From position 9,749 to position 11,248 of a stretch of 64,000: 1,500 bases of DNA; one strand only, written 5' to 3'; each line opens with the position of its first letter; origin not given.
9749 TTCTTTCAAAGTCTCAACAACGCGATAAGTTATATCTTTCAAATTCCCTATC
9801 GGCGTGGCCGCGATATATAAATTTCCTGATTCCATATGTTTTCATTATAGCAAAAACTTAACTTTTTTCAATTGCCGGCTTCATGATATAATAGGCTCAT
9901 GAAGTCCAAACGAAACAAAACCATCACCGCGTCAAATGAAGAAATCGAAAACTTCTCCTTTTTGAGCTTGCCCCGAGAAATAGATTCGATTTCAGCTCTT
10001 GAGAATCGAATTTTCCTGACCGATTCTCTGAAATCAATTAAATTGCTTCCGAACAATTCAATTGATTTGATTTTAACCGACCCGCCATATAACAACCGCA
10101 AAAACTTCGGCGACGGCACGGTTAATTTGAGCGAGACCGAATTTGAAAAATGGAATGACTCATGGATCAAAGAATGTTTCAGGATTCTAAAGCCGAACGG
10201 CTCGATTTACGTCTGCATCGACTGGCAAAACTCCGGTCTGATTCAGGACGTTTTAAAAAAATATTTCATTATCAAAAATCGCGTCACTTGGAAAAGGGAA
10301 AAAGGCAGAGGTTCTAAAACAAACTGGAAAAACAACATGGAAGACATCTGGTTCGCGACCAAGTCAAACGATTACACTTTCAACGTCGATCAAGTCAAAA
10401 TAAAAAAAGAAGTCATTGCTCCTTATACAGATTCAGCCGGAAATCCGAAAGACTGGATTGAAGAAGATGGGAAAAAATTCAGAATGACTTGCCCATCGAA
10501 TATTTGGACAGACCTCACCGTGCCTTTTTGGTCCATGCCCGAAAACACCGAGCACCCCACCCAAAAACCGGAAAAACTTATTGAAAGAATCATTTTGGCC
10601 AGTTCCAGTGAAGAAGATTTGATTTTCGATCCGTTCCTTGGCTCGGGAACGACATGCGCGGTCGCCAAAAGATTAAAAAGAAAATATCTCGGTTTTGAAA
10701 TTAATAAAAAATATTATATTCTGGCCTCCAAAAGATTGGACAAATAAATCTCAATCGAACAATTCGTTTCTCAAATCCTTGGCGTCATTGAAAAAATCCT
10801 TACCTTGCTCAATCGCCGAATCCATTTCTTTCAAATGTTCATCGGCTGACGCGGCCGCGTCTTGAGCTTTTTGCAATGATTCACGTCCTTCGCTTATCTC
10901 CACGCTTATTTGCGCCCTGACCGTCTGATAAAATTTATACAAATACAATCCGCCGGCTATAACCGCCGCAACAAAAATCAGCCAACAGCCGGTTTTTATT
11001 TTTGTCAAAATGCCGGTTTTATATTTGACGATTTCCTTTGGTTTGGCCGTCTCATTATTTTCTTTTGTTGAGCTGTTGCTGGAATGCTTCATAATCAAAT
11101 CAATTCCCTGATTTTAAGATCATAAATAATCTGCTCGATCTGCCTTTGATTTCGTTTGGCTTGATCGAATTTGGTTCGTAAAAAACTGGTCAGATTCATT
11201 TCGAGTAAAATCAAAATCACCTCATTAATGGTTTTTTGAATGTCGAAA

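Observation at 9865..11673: Orphan, apparently leaderless DNA methyltransferase next to a translin-family protein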

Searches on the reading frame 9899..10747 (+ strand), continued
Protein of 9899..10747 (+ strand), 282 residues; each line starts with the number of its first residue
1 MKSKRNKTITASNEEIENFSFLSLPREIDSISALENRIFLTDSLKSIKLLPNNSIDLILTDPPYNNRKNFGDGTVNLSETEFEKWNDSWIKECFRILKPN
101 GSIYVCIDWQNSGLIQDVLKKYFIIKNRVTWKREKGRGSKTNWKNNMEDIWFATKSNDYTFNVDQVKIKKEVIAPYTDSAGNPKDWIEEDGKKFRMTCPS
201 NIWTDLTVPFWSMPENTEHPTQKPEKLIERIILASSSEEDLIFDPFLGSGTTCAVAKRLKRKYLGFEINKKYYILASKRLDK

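Call 29: find_encoding_contigs(protein=P0161, flank=6000, max_places=2)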
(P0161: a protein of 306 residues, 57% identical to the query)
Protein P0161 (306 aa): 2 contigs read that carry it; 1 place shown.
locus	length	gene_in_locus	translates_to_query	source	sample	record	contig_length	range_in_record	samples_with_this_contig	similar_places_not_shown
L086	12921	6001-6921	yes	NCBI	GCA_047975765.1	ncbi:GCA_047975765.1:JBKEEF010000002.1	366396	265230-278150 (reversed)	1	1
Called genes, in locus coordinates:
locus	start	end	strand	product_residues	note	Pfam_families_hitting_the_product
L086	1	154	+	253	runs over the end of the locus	PF00378:ECH_1, PF16113:ECH_2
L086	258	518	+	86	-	PF01649:Ribosomal_S20p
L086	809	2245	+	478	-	PF11638:DnaA_N, PF00308:Bac_DnaA, PF00004:AAA (faint), PF08299:Bac_DnaA_C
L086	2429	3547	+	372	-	PF00712:DNA_pol3_beta, PF02767:DNA_pol3_beta_2, PF02768:DNA_pol3_beta_3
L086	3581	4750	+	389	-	PF02463:SMC_N, PF13175:AAA_15 (faint), PF13476:AAA_23, PF13304:AAA_21 (weak)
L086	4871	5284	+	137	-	-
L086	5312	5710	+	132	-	PF03610:EIIA-man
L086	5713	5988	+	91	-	PF00381:PTS-HPr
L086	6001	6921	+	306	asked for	PF01555:N6_N4_Mtase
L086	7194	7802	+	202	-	PF03548:LolA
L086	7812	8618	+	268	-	PF03372:Exo_endo_phos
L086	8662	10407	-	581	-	-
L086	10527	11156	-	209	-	PF00486:Trans_reg_C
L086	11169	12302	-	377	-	-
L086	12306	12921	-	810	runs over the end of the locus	PF02518:HATPase_c, PF00204:DNA_gyraseB, PF01751:Toprim, PF21249:GyrB_hook (faint), PF18053:GyrB_insert (weak), PF00986:DNA_gyraseB_C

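Call 67: search_protein_families(library=padloc, proteins=[window:9899-10747:+], max_evalue=0.01)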
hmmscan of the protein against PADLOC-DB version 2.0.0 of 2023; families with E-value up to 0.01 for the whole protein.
window:9899-10747:+ (282 aa): 78 families (the best 25 are shown)
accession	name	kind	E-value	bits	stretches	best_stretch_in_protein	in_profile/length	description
PDLC03371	MTase_II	-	1.2e-68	229.4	1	35-281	10-253/260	Type II methyltransferase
PDLC03299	MTase_II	-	4.4e-63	211.5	1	33-281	12-258/296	Type II methyltransferase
PDLC03320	MTase_II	-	1.6e-46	156.8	1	35-281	32-275/289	Type II methyltransferase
PDLC03216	MTase_II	-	5.8e-38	128.8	2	218-281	193-256/364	Type II methyltransferase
PDLC03230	MTase_II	-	2.3e-36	123.9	1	34-277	34-279/360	Type II methyltransferase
PDLC03265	MTase_II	-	8.2e-36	122.1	2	31-148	20-138/333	Type II methyltransferase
PDLC03387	MTase_II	-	2.9e-35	119.8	2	139-281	158-276/289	Type II methyltransferase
PDLC03353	MTase_II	-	4e-35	119.6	1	34-280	7-250/260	Type II methyltransferase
PDLC03738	oMTase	-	9.1e-35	118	2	218-281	203-266/376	orphan methyltransferase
PDLC03238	MTase_II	-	1.1e-31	108.4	1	36-271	124-356/428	Type II methyltransferase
PDLC03300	MTase_II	-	2.4e-30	103.7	2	87-281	91-277/302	Type II methyltransferase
PDLC03339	MTase_II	-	3.7e-30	103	1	36-281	4-272/399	Type II methyltransferase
PDLC03350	MTase_II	-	9.1e-26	89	1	34-281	55-296/312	Type II methyltransferase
PDLC03638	MTase_III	-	4.1e-24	82.9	2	201-281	600-678/816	Type III methyltransferase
PDLC03302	MTase_II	-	3.2e-23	80.3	1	36-280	5-260/626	Type II methyltransferase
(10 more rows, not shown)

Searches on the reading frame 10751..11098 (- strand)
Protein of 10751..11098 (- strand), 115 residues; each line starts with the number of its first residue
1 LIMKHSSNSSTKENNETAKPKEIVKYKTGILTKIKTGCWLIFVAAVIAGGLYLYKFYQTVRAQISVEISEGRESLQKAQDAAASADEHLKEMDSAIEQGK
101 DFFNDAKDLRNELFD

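Call 3: search_protein_families(library=pfam, proteins=[window:10751-11098:-], max_evalue=0.1)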
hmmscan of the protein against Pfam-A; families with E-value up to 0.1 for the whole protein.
window:10751-11098:- (115 aa): 2 families
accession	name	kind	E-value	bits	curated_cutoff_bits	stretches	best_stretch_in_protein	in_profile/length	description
PF18457.6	PUD1_2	-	0.073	13.4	28.8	1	4-63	31-89/170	Up-Regulated in long-lived daf-2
PF06864.17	PAP_PilO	-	0.088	12.1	26.7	1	37-85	173-221/419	Pilin accessory protein (PilO)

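Call 4: search_protein_families(library=ncbifam, proteins=[window:10751-11098:-], max_evalue=0.1)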
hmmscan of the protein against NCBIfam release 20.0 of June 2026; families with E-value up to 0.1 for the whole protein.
window:10751-11098:- (115 aa): 4 families
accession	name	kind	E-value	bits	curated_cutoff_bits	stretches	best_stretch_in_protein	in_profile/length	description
NF033928.1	alph_xenorhab_A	subfamily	0.019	14.3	125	1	21-108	202-287/339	alpha-xenorhabdolysin family binary toxin subunit A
TIGR03537.1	DapC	equivalog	0.025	13.5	453.6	1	43-104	214-272/350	succinyldiaminopimelate transaminase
TIGR02741.1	TraQ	equivalog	0.043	14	111.6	1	40-87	39-86/93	type-F conjugative transfer system pilin chaperone TraQ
NF040576.1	T2SS_GspM_XpsM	equivalog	0.069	12.8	60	1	39-107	5-75/180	type II secretion system protein GspM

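Call 65: search_protein_families(library=pfam, proteins=[window:10751-11092:-], max_evalue=0.01)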
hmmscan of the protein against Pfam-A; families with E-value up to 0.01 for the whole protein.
window:10751-11092:- (113 aa): 0 families

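Call 67: search_protein_families(library=padloc, proteins=[window:10751-11092:-], max_evalue=0.01)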
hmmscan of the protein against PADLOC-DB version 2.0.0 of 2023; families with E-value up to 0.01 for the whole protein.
window:10751-11092:- (113 aa): 1 family
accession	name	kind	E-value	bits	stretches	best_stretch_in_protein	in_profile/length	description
PDLC03018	MTase_I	-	0.0056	13.1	1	17-107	311-401/749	Type I methyltransferase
